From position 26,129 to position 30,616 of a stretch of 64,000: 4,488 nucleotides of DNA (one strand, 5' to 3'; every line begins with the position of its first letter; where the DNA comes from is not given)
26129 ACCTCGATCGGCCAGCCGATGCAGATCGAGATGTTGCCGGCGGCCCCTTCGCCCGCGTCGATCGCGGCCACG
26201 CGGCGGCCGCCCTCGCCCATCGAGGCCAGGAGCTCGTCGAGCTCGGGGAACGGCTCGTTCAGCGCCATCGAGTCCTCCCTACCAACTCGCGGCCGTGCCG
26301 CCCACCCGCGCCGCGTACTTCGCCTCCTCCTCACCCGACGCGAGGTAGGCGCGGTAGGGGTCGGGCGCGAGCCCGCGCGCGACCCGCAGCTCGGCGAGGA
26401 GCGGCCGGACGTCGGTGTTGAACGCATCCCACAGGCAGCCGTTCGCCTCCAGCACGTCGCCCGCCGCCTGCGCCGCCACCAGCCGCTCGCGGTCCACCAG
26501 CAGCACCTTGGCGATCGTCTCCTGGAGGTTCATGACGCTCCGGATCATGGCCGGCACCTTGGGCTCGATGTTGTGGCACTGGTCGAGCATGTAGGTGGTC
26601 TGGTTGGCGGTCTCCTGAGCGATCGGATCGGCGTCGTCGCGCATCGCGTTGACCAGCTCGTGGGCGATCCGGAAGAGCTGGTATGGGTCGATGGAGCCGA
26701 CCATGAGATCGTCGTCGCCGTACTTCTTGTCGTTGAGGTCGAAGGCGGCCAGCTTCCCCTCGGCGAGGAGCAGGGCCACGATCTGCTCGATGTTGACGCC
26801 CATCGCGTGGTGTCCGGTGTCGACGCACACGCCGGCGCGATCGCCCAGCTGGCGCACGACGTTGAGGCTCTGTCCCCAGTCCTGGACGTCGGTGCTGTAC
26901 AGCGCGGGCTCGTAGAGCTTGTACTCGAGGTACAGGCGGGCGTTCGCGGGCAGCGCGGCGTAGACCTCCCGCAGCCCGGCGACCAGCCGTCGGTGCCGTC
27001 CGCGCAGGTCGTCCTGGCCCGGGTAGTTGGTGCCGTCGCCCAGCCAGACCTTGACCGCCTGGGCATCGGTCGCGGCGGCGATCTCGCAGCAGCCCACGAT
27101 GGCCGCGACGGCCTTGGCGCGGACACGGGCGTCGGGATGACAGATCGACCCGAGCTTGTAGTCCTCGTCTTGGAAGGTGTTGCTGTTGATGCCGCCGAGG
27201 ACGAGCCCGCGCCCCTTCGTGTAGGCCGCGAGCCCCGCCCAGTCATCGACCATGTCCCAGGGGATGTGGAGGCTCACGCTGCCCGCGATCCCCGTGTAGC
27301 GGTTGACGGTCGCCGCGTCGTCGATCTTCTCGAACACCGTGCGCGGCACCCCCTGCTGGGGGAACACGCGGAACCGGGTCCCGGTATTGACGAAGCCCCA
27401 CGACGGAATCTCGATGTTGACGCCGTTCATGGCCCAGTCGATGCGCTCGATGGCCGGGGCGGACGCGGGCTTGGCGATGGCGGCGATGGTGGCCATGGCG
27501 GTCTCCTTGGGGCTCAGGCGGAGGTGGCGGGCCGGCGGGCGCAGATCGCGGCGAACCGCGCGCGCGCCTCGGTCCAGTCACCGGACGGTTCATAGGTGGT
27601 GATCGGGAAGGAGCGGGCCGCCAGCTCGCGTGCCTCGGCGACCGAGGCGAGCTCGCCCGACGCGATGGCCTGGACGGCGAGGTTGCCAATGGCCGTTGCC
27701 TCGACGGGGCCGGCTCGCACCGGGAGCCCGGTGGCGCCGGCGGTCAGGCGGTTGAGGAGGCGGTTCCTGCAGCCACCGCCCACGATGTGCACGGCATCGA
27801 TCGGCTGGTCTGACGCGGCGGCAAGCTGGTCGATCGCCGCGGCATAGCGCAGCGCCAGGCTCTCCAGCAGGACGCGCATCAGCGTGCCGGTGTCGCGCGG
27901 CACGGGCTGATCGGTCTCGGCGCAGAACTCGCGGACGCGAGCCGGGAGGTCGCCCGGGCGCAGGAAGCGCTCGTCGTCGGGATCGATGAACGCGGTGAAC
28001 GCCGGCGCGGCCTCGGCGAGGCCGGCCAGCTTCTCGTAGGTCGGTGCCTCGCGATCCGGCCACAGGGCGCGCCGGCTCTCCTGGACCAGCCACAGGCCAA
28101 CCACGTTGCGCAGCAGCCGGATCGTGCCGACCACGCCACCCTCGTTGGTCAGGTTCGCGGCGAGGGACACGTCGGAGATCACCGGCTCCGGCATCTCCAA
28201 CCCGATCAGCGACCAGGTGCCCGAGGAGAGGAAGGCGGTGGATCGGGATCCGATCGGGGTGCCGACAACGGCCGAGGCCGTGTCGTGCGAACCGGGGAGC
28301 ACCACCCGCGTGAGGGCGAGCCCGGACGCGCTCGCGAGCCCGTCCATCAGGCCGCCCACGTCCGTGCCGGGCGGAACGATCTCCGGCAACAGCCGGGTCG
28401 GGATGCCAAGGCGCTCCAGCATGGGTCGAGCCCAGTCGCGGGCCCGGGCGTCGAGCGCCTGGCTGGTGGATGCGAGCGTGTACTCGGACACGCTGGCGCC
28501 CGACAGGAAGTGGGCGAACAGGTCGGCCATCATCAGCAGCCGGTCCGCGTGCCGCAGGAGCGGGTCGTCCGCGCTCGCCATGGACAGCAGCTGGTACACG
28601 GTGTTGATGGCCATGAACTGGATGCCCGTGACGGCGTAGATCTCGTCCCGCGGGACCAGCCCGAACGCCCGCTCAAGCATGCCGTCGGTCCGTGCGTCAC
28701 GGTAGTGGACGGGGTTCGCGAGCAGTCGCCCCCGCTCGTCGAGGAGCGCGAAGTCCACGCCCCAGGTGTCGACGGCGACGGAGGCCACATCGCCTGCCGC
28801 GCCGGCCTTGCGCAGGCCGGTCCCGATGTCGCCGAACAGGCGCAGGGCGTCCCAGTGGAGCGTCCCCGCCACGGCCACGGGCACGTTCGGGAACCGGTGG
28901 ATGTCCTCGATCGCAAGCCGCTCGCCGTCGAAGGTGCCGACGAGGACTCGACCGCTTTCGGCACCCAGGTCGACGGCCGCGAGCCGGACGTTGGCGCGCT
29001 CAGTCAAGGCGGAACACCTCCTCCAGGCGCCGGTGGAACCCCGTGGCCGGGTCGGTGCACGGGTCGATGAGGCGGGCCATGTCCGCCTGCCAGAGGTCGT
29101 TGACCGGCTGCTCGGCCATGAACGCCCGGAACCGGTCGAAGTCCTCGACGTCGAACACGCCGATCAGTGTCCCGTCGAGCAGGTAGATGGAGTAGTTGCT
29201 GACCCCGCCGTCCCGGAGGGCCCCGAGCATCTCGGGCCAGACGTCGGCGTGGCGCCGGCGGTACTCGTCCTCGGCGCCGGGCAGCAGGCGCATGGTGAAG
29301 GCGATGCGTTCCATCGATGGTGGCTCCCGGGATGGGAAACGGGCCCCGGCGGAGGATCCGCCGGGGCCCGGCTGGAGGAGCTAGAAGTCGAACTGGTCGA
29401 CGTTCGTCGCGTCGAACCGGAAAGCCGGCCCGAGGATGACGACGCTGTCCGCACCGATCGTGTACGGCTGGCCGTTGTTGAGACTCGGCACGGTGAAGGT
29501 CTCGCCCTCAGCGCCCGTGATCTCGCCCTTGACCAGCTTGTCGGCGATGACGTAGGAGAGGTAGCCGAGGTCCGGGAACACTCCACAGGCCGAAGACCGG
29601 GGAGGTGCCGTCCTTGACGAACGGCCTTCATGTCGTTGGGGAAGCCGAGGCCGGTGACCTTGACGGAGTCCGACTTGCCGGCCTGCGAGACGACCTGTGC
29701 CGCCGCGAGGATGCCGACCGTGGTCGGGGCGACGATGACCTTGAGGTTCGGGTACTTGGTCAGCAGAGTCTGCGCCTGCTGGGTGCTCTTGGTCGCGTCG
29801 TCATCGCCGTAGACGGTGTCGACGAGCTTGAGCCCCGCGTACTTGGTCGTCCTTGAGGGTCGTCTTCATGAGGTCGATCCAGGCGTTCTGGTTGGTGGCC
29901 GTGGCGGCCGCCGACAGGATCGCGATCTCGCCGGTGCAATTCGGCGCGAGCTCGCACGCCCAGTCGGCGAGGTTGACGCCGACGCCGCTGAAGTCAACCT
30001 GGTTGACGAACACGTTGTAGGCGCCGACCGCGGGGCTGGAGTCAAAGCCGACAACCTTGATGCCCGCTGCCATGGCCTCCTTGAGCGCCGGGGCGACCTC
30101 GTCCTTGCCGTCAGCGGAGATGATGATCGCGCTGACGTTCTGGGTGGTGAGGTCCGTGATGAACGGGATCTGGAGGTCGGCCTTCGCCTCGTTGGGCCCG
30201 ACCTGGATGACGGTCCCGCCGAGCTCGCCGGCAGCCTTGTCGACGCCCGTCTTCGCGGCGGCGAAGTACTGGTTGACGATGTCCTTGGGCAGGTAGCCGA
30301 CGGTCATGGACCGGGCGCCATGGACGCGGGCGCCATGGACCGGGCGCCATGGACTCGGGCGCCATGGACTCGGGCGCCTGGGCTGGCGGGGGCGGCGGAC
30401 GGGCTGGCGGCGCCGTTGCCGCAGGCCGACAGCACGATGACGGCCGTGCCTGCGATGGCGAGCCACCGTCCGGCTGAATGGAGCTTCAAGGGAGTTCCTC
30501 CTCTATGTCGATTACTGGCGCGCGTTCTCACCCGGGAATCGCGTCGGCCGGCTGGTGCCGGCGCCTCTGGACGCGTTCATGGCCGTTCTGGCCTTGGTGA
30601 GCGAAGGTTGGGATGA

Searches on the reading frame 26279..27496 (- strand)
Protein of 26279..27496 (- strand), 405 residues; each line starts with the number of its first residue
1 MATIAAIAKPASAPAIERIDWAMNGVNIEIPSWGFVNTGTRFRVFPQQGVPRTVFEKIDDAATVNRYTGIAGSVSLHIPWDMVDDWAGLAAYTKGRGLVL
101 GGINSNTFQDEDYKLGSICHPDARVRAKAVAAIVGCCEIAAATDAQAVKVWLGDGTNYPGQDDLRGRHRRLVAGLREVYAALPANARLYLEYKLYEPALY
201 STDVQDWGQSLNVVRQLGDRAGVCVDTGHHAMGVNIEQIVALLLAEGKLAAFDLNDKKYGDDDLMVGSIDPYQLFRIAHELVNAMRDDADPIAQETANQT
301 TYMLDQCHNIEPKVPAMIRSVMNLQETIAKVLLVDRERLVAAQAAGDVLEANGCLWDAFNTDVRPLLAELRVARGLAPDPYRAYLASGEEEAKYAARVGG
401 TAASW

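Call 7: search_protein_families(library=pfam, proteins=[window:26279-27496:-])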
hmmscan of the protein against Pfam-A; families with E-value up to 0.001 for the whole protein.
window:26279-27496:- (405 aa): 1 family
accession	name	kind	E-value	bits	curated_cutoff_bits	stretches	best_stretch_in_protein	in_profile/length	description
PF01261.30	AP_endonuc_2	-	1.8e-13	51.2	31.1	1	84-263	27-194/249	Xylose isomerase-like TIM barrel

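Call 46: search_protein_families(library=ncbifam, proteins=[window:26279-27496:-])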
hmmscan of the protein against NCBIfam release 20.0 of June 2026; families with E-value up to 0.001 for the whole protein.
window:26279-27496:- (405 aa): 3 families
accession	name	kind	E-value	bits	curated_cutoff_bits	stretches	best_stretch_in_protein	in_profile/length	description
TIGR02635.1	RhaI_grampos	equivalog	7.6e-162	538.5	531.35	1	17-393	2-373/378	L-rhamnose isomerase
TIGR02629.1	L_rham_iso_rhiz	equivalog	7.3e-101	338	646.75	1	16-396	31-408/412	L-rhamnose catabolism isomerase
TIGR02631.1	xylA_Arthro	equivalog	1.7e-10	40.5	447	1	96-283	80-275/382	xylose isomerase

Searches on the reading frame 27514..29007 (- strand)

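Call 7: search_protein_families(library=pfam, proteins=[window:27514-29007:-])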
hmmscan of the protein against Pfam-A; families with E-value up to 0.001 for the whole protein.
window:27514-29007:- (497 aa): 2 families
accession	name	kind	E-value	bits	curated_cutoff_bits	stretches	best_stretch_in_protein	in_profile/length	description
PF02782.22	FGGY_C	-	2.3e-39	135.7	27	1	259-449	2-197/198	FGGY family of carbohydrate kinases, C-terminal domain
PF00370.27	FGGY_N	-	3.5e-24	86.2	28.8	1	11-249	4-245/245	FGGY family of carbohydrate kinases, N-terminal domain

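Call 46: search_protein_families(library=ncbifam, proteins=[window:27514-29007:-])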
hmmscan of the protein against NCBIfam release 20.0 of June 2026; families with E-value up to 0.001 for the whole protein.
window:27514-29007:- (497 aa): 11 families
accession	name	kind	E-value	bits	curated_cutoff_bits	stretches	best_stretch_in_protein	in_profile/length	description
TIGR02627.1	rhamnulo_kin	equivalog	2.3e-137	458.3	527.95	1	11-469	2-454/454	rhamnulokinase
NF007925.0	PRK10640.1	equivalog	7.9e-129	430.2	639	1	8-483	5-476/489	rhamnulokinase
TIGR02628.1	fuculo_kin_coli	equivalog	1.4e-37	129.7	470.9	2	70-268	67-264/465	L-fuculokinase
TIGR01312.1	XylB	equivalog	3.9e-24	85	380.25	2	86-264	80-258/481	xylulokinase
NF008187.0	PRK10939.1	equivalog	4e-20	71.9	528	2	10-275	7-277/521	autoinducer-2 kinase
NF011601.0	PRK15027.1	equivalog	1e-11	44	912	1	85-265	79-256/484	xylulokinase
TIGR01311.1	glycerol_kin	equivalog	2.2e-11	42.8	590.35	2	10-232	4-236/496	glycerol kinase GlpK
NF000756.0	PRK00047.1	subfamily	2.8e-08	32.5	498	0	375-463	376-465/502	glycerol kinase GlpK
TIGR01314.1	gntK_FGGY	equivalog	6e-05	21.8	648.55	1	87-244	82-239/505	gluconokinase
NF003154.0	PRK04123.1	equivalog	0.00024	19.9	428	0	373-474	414-515/554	ribulokinase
TIGR01315.1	5C_CHO_kinase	subfamily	0.0004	19.2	408.7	0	380-461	422-503/541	FGGY family pentulose kinase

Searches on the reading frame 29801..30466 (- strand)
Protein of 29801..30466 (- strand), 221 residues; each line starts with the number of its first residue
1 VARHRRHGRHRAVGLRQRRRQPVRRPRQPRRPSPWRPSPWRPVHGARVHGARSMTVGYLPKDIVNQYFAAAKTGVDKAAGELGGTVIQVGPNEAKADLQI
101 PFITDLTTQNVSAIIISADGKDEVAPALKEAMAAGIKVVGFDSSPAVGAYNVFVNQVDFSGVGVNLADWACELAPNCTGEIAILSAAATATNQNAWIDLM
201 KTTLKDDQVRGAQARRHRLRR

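Call 7: search_protein_families(library=pfam, proteins=[window:29801-30466:-])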
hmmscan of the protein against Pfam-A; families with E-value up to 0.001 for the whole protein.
window:29801-30466:- (221 aa): 1 family
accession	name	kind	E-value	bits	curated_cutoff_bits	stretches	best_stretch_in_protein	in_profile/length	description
PF13407.12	Peripla_BP_4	-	2.8e-31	109.5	35.1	1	56-206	1-149/258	Periplasmic binding protein domain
